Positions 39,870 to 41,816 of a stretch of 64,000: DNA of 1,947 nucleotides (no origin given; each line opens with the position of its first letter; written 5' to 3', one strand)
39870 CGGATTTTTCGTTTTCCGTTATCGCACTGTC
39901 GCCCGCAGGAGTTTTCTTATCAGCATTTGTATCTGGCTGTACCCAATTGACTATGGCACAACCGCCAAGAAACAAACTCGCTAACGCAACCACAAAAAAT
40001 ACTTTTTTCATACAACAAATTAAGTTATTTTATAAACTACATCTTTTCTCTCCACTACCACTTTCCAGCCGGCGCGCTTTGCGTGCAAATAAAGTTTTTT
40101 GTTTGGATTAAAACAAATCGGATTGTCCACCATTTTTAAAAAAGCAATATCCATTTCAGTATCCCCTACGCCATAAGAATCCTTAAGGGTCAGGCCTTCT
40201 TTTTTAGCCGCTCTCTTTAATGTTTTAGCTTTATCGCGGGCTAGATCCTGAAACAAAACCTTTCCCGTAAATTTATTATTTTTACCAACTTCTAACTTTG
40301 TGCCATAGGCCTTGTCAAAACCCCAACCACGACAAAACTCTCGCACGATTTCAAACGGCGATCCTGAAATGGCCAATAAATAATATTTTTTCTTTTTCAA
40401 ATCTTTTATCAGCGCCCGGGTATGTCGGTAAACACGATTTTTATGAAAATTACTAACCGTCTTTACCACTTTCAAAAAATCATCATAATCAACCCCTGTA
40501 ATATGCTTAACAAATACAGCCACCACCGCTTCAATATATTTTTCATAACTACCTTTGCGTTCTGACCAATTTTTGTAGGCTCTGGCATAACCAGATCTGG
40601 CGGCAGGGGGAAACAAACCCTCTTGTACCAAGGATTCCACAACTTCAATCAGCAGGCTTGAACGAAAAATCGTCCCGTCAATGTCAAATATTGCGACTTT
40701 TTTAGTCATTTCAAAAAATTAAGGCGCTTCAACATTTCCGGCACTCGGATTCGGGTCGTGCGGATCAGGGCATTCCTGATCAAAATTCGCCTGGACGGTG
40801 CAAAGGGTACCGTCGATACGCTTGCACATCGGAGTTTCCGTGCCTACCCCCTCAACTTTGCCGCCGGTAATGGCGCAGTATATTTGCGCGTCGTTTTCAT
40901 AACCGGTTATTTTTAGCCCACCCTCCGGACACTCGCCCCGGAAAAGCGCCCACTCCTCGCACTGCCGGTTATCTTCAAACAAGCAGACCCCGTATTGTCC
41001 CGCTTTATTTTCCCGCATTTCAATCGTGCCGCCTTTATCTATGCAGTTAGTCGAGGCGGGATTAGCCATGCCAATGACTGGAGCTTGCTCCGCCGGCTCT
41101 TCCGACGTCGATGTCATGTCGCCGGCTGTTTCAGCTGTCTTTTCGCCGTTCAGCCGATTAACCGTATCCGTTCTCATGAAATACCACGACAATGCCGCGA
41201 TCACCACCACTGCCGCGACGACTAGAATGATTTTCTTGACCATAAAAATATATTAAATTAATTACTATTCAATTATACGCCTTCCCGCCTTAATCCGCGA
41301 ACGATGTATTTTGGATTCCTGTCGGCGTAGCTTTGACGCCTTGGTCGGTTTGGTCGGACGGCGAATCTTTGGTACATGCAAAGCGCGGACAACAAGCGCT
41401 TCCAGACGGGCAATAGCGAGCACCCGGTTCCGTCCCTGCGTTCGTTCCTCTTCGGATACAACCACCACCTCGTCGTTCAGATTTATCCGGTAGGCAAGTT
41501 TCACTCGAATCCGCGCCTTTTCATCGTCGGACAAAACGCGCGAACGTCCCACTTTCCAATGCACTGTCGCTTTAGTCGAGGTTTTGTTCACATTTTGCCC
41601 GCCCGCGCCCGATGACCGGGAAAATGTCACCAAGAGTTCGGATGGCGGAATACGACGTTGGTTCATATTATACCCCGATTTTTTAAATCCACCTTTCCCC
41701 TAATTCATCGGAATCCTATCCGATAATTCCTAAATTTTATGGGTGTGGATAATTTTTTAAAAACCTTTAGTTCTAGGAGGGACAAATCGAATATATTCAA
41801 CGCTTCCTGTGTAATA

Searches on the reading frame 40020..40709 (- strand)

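Call 71: search_protein_families(library=pfam, proteins=[window:40020-40709:-], max_evalue=0.001)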
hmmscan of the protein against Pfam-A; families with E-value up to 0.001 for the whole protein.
window:40020-40709:- (229 aa): 4 families
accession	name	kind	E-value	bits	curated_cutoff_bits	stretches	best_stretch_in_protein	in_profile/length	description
PF12710.13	HAD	-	3.5e-20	73.7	27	1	6-192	1-189/189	haloacid dehalogenase-like hydrolase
PF00702.32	Hydrolase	-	2.2e-10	41.7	26.4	1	4-194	2-190/191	haloacid dehalogenase-like hydrolase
PF13419.12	HAD_2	-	5.6e-06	27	23.8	1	7-188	2-165/178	Haloacid dehalogenase-like hydrolase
PF08282.18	Hydrolase_3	-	2.4e-05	24.6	20.9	0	159-200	187-228/255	haloacid dehalogenase-like hydrolase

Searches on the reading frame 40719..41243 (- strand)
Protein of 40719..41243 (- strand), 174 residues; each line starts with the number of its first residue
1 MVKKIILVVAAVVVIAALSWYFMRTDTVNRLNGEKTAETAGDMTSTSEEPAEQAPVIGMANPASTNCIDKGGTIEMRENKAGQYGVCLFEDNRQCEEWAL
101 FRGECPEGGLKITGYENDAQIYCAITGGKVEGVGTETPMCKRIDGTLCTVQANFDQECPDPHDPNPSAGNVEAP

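Call 71: search_protein_families(library=pfam, proteins=[window:40719-41243:-], max_evalue=0.001)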
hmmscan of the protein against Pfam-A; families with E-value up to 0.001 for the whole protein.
window:40719-41243:- (174 aa): 1 family
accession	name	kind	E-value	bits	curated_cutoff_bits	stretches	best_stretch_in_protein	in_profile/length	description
PF03891.20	DUF333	-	1.1e-21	77.2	25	1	58-104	1-47/47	Domain of unknown function (DUF333)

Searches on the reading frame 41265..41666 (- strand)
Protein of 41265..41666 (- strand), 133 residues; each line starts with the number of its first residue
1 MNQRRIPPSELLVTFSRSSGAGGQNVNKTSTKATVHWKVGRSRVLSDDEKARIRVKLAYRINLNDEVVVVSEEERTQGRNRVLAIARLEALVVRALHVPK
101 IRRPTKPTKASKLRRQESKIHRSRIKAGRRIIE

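Call 71: search_protein_families(library=pfam, proteins=[window:41265-41666:-], max_evalue=0.001)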
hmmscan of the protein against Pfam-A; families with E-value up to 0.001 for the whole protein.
window:41265-41666:- (133 aa): 1 family
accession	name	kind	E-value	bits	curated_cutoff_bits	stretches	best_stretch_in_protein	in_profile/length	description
PF00472.26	RF-1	-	8.1e-17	61.7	35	1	5-127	6-114/116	RF-1 domain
